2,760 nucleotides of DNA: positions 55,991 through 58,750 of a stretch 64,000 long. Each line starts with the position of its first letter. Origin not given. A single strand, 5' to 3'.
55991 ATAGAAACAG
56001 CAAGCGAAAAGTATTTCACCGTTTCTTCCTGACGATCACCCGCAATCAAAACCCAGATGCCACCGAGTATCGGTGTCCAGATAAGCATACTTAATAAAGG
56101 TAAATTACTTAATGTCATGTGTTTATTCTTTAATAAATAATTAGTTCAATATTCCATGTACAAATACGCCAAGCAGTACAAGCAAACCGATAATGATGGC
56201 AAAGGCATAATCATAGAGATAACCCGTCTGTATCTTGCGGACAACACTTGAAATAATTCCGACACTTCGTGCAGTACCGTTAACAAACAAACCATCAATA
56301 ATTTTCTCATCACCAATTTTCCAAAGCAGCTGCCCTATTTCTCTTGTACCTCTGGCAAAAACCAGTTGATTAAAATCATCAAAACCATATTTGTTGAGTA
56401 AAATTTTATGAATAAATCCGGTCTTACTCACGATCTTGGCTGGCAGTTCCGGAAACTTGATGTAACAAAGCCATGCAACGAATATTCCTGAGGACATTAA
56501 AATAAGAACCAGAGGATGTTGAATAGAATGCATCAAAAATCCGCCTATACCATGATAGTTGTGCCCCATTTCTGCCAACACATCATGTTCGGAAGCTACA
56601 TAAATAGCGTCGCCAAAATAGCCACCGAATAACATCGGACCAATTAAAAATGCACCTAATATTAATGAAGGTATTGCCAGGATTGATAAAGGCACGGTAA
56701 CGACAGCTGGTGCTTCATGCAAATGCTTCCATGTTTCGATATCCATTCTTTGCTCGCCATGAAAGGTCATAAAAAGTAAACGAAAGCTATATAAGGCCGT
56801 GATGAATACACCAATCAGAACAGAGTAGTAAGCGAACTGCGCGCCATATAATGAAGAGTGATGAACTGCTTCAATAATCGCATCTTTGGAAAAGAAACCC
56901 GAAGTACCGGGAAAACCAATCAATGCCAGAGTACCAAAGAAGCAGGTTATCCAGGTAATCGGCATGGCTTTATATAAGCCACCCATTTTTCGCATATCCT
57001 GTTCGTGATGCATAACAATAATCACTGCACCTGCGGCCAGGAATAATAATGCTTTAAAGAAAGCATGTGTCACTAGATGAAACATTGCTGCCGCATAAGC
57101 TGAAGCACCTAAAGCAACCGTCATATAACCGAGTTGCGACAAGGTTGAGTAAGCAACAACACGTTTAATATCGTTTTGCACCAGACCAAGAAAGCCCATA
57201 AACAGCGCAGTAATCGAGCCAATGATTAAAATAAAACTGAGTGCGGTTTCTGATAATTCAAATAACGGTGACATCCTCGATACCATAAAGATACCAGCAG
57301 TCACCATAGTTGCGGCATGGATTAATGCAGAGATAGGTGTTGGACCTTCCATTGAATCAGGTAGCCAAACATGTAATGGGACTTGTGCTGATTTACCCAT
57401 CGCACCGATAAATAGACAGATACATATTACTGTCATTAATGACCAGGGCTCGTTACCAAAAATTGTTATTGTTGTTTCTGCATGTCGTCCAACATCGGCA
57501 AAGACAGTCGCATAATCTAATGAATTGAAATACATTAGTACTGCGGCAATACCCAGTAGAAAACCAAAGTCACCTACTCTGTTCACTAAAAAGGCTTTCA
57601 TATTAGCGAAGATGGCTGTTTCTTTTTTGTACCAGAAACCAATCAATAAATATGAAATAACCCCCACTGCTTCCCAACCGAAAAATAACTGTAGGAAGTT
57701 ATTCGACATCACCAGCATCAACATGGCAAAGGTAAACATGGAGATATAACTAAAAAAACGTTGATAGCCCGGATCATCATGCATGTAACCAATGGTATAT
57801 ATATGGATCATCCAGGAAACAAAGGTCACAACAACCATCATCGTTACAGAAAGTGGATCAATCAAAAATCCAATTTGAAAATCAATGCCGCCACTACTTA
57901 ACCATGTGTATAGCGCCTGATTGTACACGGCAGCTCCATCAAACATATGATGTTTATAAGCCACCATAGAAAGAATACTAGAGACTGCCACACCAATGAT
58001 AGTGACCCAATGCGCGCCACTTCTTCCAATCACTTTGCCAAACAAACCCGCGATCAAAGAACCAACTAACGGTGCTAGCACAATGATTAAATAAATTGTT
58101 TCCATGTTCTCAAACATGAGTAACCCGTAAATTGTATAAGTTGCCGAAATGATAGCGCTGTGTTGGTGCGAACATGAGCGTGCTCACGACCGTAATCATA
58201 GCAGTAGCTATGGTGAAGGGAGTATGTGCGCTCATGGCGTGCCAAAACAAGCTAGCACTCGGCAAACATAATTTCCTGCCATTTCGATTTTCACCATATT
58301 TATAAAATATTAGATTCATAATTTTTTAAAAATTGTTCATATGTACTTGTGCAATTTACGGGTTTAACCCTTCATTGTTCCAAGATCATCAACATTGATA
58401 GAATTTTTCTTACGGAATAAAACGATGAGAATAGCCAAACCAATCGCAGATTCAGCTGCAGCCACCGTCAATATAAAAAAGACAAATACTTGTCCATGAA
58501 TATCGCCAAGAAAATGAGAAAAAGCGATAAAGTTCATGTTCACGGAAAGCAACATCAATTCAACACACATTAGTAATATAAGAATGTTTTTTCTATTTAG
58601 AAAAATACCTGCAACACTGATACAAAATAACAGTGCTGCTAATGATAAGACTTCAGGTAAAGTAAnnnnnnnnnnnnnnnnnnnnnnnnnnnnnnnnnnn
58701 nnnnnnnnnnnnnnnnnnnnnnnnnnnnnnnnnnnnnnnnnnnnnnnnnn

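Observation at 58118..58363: MITE-like insertion with about 20-bp terminal inverted repeats splitting nuoK from nuoL inside the complex I operon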

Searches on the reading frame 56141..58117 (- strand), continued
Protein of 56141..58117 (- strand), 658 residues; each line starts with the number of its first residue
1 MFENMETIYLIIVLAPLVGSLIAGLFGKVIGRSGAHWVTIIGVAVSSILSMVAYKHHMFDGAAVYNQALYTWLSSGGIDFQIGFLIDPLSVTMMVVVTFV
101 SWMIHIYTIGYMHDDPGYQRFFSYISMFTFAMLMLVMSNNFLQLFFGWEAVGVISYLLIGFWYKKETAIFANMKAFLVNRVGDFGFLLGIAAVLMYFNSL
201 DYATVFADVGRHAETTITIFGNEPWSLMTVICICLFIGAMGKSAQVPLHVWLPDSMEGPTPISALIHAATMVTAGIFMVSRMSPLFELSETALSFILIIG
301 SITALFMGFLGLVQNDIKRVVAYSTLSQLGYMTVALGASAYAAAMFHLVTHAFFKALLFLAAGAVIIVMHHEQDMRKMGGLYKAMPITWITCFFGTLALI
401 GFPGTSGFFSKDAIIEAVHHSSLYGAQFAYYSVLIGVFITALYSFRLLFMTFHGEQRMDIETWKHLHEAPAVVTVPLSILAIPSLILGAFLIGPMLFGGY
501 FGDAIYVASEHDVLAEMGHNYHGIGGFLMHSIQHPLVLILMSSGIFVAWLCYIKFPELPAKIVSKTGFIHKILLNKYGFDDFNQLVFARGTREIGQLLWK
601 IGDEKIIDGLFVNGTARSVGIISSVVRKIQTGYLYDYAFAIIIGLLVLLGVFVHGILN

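Call 28: find_encoding_contigs(protein=P0003, flank=2500, max_places=3)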
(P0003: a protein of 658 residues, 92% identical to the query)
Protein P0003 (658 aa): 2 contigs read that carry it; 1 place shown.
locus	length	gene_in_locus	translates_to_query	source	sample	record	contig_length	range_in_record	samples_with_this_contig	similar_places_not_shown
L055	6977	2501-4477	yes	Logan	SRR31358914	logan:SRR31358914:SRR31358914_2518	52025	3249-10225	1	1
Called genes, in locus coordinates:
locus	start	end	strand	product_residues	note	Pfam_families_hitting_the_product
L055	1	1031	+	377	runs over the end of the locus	PF00146:NADHdh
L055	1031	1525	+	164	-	PF14697:Fer4_21 (faint), PF25160:LdpA_Fe-S-bd (faint), PF12797:Fer4_2 (faint), PF12800:Fer4_4 (faint), PF13237:Fer4_10 (weak), PF12838:Fer4_7, PF13187:Fer4_9, PF00037:Fer4 (weak), +3 more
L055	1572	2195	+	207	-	PF00499:Oxidored_q3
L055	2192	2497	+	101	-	PF00420:Oxidored_q2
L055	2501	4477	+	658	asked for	PF00662:Proton_antipo_N, PF00361:Proton_antipo_M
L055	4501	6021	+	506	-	PF01059:Oxidored_q5_N (weak), PF00361:Proton_antipo_M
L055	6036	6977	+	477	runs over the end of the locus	PF00361:Proton_antipo_M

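Call 29: find_encoding_contigs(protein=P0005, flank=2500, max_places=3)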
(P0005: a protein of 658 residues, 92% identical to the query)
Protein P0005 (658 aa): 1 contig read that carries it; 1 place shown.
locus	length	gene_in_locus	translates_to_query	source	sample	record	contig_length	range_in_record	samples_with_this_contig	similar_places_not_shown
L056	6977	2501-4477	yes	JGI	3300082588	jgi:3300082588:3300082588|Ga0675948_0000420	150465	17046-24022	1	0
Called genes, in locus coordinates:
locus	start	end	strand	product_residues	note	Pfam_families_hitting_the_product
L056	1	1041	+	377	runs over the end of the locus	PF00146:NADHdh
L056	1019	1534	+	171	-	PF14697:Fer4_21 (faint), PF12797:Fer4_2 (faint), PF12800:Fer4_4 (faint), PF12837:Fer4_6 (faint), PF13237:Fer4_10 (weak), PF12838:Fer4_7, PF13187:Fer4_9, PF00037:Fer4 (weak), +2 more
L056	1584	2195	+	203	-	PF00499:Oxidored_q3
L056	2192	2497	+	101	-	PF00420:Oxidored_q2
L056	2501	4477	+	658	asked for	PF00662:Proton_antipo_N, PF00361:Proton_antipo_M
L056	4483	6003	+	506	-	PF00361:Proton_antipo_M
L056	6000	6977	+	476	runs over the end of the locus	PF00361:Proton_antipo_M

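Call 33: find_encoding_contigs(protein=P0002, flank=2500, max_places=3)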
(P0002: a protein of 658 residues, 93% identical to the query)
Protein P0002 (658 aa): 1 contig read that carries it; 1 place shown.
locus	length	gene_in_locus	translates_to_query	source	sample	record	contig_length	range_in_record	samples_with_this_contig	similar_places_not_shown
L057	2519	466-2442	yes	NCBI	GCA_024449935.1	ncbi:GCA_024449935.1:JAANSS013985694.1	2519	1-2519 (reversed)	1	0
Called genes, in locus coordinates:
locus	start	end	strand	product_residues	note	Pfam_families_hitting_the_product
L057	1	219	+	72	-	?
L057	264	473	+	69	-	-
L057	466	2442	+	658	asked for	PF00662:Proton_antipo_N, PF00361:Proton_antipo_M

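Call 34: find_encoding_contigs(protein=P0009, flank=2500, max_places=3)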
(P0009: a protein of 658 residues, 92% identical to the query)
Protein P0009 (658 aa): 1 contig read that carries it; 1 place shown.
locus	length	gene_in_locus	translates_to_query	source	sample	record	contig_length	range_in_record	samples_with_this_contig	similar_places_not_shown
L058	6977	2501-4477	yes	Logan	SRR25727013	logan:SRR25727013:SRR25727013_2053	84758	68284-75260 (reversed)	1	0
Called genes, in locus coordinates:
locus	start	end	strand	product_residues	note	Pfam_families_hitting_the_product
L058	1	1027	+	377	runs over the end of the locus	PF00146:NADHdh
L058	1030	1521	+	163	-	PF14697:Fer4_21 (faint), PF12797:Fer4_2 (faint), PF25160:LdpA_Fe-S-bd (faint), PF12800:Fer4_4 (faint), PF13237:Fer4_10 (weak), PF12838:Fer4_7, PF13187:Fer4_9, PF00037:Fer4 (weak), +3 more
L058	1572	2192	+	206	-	PF00499:Oxidored_q3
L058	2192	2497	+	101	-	PF00420:Oxidored_q2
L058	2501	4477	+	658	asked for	PF00662:Proton_antipo_N, PF00361:Proton_antipo_M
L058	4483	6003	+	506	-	PF00361:Proton_antipo_M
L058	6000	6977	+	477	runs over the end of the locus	PF00361:Proton_antipo_M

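Call 35: find_encoding_contigs(protein=P0008, flank=2500, max_places=3)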
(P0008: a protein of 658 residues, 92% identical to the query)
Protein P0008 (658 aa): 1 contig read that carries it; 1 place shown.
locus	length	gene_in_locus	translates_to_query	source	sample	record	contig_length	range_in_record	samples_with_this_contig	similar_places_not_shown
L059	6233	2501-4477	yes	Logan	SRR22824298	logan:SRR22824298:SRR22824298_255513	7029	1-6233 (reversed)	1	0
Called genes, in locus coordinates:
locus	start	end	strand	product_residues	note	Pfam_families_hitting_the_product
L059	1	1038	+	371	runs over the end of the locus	PF00146:NADHdh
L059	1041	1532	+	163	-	PF14697:Fer4_21 (faint), PF12797:Fer4_2 (faint), PF12800:Fer4_4 (faint), PF12837:Fer4_6 (faint), PF13237:Fer4_10 (weak), PF12838:Fer4_7, PF13187:Fer4_9, PF00037:Fer4 (weak), +2 more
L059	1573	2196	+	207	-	PF00499:Oxidored_q3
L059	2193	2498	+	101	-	PF00420:Oxidored_q2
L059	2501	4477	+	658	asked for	PF00662:Proton_antipo_N, PF00361:Proton_antipo_M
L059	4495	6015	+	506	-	PF00361:Proton_antipo_M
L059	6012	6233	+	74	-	?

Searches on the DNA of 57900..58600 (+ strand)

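Call 8: search_rna_families(source=window, start=57900, end=58600, threshold=evalue, max_evalue=10)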
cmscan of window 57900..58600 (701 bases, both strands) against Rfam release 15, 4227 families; matches with E-value up to 10: 4.
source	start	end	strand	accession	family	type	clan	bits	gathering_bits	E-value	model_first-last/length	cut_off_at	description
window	58074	58156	+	RF00439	SNORD87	Gene; snRNA; snoRNA; CD-box;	-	20.8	50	0.26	1-85/85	no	Small nucleolar RNA SNORD87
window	58481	58531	-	RF01483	rli56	Cis-reg;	-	16.8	47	7.3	1-100/100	no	Listeria sRNA rli56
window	57932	57960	+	RF01905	HOTAIR_2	Gene; lncRNA;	-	11.7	60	4.7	41-69/69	no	HOTAIR conserved region 2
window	58137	58264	+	RF04196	MIR5638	Gene; miRNA;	-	7.5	500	9.4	1-464/464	no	MIR5638 microRNA precursor family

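Call 48: search_dna_similar(query=window:58118-58366:+, collection=plasmids, mode=distant, max_evalue=1)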
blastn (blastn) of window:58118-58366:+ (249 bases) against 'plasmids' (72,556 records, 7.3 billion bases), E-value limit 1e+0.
Records with a match: 37; places in all: 37; records where one place covers at least 80% of the query: 0.
Best place of each record, by identity: 90-95% 1; 80-90% 17; 60-80% 19.
By first word of the organism name: Campylobacter 19; Borreliella 5; Rhizobium 5; Candidatus 3; Flavobacterium 2; Clostridioides 1; Deferribacter 1; Enterobacteriaceae 1.
By predicted mobility (MOB-suite, as given by PLSDB): non-mobilizable 37.
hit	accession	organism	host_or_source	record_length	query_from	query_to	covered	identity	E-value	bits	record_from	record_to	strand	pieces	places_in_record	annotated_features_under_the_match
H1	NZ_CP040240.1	Campylobacter coli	cattle slurry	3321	162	239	31%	75.0%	2e-2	47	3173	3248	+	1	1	none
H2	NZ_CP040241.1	Campylobacter coli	cattle slurry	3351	162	239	31%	75.0%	2e-2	47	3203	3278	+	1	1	none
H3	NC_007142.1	Campylobacter coli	-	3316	162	239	31%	75.0%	2e-2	47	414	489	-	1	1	mobilization protein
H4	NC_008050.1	Campylobacter coli RM2228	-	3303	162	239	31%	75.0%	2e-2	47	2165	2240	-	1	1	hypothetical protein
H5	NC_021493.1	Campylobacter jejuni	wild bird feces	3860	162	239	31%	75.0%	2e-2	47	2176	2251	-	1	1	mobilization protein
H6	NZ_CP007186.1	Campylobacter coli RM1875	-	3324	162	239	31%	75.0%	2e-2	47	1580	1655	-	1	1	mobilization protein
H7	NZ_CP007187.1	Campylobacter coli RM1875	-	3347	162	239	31%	75.0%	2e-2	47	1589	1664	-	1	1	mobilization protein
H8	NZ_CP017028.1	Campylobacter coli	Cell culture,Housefly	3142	162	239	31%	75.0%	2e-2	47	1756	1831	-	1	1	hypothetical protein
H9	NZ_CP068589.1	Campylobacter coli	culture,anal swab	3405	162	239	31%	75.0%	2e-2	47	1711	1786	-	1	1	mobilization protein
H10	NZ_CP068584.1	Campylobacter coli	culture,anal swab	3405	162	239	31%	75.0%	2e-2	47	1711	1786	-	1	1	mobilization protein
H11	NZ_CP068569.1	Campylobacter jejuni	culture,anal swab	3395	162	239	31%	75.0%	2e-2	47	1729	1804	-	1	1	mobilization protein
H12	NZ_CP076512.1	Campylobacter coli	Homo sapiens,stool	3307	162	239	31%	75.0%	2e-2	47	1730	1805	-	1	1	mobilization protein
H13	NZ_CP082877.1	Campylobacter coli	-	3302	162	239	31%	75.0%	2e-2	47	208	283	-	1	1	mobilization protein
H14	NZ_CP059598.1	Campylobacter sp. RM10537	Molothrus ater,cell culture,cloacal swab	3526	162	239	31%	75.0%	2e-2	47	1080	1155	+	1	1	mobilization protein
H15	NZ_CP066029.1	Campylobacter coli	-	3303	162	239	31%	75.0%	2e-2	47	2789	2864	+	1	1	hypothetical protein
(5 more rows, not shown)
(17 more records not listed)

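Call 49: search_dna_similar(query=window:58118-58366:+, collection=phages, mode=distant, max_evalue=1)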
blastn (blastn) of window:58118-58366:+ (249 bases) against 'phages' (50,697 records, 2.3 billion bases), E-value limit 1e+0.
Records with a match: 4; places in all: 5; records where one place covers at least 80% of the query: 0.
Best place of each record, by identity: 90-95% 1; 80-90% 3.
By first word of the organism name: Bacillus 2; uncultured 1; Staphylococcus 1.
By host as written in the record: Bacillus megaterium str. ATCC 43725 2; - 1; Staphylococcus aureus 1.
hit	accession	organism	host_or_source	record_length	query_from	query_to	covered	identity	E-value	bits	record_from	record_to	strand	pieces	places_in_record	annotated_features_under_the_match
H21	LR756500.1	uncultured phage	metagenomic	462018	179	221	17%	84.4%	2e-3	48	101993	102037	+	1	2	record has no annotation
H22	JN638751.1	Bacillus phage G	Bacillus megaterium str. ATCC 43725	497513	170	213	18%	81.8%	2e-1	41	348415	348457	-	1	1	433: gp433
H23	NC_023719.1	Bacillus phage G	Bacillus megaterium str. ATCC 43725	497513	170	213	18%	81.8%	2e-1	41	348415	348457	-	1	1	433: gp433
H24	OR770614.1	Staphylococcus phage vB_StaM_PB50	Staphylococcus aureus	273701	179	211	13%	91.2%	2e-2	46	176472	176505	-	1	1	none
